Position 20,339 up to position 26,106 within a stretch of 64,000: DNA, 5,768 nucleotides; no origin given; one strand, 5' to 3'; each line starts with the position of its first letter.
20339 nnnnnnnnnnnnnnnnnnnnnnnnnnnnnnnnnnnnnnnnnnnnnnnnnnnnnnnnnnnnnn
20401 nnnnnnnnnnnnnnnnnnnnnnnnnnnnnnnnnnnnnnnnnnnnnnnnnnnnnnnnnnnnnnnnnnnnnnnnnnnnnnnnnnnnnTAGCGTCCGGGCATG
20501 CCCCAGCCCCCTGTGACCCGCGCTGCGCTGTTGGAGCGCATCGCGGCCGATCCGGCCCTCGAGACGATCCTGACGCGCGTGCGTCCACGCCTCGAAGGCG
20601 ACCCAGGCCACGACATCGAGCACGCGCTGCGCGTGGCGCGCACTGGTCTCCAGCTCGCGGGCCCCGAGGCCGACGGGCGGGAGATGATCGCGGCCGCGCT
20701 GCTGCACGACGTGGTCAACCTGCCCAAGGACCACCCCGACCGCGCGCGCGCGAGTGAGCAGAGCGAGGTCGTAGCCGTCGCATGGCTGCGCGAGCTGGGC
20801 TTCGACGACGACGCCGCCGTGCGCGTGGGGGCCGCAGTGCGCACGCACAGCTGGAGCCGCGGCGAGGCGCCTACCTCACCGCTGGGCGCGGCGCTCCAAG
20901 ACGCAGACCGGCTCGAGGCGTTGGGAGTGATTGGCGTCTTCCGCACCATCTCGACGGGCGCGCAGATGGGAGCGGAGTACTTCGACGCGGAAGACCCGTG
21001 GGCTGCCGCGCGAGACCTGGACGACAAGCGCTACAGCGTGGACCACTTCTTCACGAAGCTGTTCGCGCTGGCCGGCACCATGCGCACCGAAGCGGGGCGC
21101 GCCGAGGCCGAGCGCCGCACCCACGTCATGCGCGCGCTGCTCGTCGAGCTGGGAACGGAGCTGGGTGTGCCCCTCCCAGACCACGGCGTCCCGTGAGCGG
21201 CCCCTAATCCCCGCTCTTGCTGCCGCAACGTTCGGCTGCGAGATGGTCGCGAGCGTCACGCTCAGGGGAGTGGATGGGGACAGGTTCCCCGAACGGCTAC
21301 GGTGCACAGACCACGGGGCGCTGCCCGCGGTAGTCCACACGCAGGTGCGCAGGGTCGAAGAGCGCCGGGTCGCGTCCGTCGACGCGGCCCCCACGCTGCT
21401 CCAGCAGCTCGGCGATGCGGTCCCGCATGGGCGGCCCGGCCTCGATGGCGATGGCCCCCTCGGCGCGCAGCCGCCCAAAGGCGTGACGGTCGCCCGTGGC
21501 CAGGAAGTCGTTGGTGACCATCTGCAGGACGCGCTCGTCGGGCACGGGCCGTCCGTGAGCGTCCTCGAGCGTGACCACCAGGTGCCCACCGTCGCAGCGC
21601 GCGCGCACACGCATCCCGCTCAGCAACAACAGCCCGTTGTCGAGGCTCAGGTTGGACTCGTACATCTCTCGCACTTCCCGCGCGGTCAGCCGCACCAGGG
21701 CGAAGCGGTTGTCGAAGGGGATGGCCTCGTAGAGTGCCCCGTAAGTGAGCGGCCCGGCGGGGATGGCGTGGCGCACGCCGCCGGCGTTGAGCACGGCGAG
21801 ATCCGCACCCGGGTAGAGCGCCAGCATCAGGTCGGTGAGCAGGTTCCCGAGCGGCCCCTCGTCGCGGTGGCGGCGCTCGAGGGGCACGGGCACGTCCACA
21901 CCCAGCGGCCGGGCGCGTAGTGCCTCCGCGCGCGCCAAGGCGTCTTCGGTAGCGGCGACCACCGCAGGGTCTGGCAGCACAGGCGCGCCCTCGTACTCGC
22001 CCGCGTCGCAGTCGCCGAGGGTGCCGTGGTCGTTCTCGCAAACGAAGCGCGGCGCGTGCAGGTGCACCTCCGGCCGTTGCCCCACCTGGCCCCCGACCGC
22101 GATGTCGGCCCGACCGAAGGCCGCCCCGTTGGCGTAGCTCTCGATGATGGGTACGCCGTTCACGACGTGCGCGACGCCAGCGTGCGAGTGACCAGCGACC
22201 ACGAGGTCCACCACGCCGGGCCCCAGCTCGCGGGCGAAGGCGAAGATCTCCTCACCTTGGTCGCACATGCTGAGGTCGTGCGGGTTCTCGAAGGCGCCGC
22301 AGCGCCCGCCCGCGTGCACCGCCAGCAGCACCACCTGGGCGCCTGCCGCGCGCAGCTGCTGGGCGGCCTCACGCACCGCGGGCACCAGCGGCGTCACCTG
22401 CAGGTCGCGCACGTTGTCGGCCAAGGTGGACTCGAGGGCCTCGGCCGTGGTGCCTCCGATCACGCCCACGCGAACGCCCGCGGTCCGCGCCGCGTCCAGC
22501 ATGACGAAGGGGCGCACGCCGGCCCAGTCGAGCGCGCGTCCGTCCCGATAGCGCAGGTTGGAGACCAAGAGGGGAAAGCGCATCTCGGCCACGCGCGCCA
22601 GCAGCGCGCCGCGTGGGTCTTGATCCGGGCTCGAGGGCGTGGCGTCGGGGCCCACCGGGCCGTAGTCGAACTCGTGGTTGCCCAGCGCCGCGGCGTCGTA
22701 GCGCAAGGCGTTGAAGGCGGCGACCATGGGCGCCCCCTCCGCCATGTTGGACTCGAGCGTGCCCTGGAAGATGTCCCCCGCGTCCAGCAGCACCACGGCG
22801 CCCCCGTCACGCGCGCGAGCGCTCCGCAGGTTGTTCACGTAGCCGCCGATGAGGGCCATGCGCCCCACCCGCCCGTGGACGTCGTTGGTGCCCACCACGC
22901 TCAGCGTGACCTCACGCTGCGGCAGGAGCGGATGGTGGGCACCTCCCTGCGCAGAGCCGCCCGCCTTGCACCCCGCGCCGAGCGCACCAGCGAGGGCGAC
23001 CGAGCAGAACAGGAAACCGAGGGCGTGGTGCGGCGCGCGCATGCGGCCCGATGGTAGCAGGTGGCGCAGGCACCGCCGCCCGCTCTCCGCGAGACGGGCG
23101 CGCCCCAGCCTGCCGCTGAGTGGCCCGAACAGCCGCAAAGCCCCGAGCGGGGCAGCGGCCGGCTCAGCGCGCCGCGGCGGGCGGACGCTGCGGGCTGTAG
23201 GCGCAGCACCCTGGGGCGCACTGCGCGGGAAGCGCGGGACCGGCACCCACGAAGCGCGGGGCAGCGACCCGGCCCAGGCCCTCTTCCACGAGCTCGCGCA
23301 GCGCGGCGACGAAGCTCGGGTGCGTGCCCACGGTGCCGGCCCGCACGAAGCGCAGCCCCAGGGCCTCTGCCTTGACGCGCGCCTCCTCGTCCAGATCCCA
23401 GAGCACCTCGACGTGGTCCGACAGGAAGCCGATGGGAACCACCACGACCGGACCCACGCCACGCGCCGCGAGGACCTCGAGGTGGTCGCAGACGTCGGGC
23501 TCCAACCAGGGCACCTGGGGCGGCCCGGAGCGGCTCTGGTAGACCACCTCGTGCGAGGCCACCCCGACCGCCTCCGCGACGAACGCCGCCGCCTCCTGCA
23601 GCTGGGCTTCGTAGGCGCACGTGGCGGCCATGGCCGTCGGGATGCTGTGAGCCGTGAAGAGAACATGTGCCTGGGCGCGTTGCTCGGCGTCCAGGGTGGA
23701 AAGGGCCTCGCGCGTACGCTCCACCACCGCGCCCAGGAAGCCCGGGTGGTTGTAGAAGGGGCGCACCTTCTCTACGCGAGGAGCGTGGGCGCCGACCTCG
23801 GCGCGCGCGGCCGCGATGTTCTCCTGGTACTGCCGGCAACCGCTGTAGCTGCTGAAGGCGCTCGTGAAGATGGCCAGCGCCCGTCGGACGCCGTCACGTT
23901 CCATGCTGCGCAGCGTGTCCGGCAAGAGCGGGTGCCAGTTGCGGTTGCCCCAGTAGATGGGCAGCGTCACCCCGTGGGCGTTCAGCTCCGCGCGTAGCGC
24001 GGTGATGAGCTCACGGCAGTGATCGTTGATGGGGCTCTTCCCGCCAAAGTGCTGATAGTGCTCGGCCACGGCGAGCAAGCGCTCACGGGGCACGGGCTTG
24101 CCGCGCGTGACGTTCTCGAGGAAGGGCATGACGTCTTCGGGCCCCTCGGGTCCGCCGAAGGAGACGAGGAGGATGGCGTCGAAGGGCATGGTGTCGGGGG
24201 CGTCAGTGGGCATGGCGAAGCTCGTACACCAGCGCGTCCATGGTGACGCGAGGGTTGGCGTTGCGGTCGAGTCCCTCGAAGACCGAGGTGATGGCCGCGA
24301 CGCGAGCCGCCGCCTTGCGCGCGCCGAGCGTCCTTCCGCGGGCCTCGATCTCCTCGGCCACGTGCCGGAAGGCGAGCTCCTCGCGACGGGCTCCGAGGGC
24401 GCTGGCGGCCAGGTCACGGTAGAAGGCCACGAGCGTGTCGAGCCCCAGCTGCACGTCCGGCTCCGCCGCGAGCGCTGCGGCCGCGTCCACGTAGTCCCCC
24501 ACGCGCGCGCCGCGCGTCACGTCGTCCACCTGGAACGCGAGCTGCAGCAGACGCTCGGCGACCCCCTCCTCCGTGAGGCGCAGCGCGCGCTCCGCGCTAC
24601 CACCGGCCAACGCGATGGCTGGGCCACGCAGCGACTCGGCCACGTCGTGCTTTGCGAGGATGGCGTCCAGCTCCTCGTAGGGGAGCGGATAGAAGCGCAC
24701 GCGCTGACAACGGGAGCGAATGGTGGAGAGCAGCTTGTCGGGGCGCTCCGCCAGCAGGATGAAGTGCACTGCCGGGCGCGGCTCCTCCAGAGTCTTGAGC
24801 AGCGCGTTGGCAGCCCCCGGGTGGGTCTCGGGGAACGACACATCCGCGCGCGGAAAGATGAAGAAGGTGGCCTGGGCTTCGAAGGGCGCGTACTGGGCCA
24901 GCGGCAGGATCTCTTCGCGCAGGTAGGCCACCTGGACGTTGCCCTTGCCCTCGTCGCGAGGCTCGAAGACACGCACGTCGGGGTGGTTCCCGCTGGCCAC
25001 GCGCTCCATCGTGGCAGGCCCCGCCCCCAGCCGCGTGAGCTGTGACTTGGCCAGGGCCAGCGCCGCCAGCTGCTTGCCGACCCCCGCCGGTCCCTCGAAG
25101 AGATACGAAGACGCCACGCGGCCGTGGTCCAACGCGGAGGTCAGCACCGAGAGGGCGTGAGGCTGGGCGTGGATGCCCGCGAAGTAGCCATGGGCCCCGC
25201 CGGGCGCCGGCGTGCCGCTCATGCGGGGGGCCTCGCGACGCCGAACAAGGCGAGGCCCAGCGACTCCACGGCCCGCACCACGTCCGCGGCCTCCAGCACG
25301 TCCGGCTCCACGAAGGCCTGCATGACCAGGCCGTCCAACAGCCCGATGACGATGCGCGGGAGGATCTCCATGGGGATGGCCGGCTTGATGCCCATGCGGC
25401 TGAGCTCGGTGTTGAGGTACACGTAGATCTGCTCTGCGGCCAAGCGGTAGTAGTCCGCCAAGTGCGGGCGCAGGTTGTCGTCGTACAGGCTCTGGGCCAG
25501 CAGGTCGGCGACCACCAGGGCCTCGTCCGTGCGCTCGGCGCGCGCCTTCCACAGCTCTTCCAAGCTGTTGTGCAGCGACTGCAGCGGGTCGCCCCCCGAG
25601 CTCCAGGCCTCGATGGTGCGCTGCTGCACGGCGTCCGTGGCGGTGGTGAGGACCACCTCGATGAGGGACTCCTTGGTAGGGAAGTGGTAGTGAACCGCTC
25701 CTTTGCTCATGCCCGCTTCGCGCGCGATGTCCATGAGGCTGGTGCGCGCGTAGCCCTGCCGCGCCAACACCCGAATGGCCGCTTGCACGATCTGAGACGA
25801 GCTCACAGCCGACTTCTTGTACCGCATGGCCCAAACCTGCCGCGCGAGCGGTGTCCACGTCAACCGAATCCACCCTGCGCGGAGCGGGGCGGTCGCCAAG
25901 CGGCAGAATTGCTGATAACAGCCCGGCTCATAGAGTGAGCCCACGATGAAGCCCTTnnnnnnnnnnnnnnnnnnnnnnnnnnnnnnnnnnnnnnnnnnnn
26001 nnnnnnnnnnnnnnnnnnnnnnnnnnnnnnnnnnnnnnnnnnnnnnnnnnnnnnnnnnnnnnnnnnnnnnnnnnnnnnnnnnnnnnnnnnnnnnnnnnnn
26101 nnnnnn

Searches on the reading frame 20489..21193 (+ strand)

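Call 79: search_protein_families(library=pfam, proteins=[window:20489-21193:+], max_evalue=0.00001)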
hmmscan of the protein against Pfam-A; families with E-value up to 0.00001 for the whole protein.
window:20489-21193:+ (235 aa): 1 family
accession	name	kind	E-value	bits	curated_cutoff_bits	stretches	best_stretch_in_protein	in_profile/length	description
PF01966.28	HD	-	9.8e-09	36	22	1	43-144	2-115/116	HD domain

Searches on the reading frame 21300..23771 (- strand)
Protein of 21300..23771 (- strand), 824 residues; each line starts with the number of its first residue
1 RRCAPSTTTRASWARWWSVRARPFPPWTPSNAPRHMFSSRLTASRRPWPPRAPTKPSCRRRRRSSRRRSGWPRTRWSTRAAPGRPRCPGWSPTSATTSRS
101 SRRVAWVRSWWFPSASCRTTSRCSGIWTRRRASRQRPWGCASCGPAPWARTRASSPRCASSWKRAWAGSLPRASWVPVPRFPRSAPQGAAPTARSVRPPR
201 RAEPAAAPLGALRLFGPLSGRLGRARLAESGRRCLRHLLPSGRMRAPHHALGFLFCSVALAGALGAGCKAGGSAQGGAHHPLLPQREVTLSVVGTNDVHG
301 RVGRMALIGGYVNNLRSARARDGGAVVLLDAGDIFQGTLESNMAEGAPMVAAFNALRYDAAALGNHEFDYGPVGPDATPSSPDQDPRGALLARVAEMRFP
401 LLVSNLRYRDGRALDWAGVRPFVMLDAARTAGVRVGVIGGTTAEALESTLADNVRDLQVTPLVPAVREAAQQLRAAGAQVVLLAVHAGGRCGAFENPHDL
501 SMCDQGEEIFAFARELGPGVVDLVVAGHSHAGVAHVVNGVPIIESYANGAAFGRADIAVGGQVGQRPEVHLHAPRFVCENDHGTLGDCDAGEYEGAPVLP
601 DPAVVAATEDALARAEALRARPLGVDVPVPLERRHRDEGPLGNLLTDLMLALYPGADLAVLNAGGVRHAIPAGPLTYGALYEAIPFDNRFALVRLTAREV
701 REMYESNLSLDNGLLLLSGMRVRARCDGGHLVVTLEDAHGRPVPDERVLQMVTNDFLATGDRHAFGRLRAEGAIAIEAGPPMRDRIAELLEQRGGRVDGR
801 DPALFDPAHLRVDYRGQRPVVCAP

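Call 79: search_protein_families(library=pfam, proteins=[window:21300-23771:-], max_evalue=0.00001)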
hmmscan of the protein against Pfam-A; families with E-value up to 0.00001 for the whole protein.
window:21300-23771:- (824 aa): 1 family
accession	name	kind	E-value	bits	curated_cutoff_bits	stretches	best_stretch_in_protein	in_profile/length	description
PF02872.23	5_nucleotid_C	-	1.5e-17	64.6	23.6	1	633-762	16-151/158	5'-nucleotidase, C-terminal domain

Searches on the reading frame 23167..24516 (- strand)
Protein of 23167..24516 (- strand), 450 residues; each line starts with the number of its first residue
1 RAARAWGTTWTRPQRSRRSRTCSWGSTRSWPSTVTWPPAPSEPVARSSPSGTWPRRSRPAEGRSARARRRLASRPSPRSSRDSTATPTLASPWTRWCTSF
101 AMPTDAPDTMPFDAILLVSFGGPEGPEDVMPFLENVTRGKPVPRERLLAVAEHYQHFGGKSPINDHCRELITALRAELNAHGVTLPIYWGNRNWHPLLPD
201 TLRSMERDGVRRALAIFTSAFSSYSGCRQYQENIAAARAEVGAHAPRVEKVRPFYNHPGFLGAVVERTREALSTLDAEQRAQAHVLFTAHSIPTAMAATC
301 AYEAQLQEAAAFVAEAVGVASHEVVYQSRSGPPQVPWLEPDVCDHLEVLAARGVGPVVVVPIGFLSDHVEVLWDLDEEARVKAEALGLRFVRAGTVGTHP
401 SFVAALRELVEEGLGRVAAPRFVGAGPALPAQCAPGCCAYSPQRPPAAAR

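Call 79: search_protein_families(library=pfam, proteins=[window:23167-24516:-], max_evalue=0.00001)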
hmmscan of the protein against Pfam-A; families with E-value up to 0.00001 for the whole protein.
window:23167-24516:- (450 aa): 1 family
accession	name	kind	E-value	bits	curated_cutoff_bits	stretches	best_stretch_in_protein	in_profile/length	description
PF00762.24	Ferrochelatase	-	3.2e-88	296.2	27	1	113-412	2-315/317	Ferrochelatase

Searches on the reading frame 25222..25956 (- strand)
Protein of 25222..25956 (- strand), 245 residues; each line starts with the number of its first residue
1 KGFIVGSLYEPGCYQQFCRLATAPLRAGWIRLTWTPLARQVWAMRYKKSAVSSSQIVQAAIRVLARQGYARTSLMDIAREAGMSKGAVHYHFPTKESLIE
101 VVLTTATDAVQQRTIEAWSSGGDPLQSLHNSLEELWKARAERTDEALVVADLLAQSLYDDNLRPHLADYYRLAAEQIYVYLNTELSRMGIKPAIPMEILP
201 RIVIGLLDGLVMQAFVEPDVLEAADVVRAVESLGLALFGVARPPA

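Call 79: search_protein_families(library=pfam, proteins=[window:25222-25956:-], max_evalue=0.00001)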
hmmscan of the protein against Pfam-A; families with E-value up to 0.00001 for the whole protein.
window:25222-25956:- (245 aa): 2 families
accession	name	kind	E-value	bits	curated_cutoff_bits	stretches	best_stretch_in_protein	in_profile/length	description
PF00440.29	TetR_N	-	1.8e-16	60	24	1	56-100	1-45/47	Bacterial regulatory proteins, tetR family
PF13977.11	TetR_C_6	-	3.4e-08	34.1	27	1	125-232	2-108/115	BetI-type transcriptional repressor, C-terminal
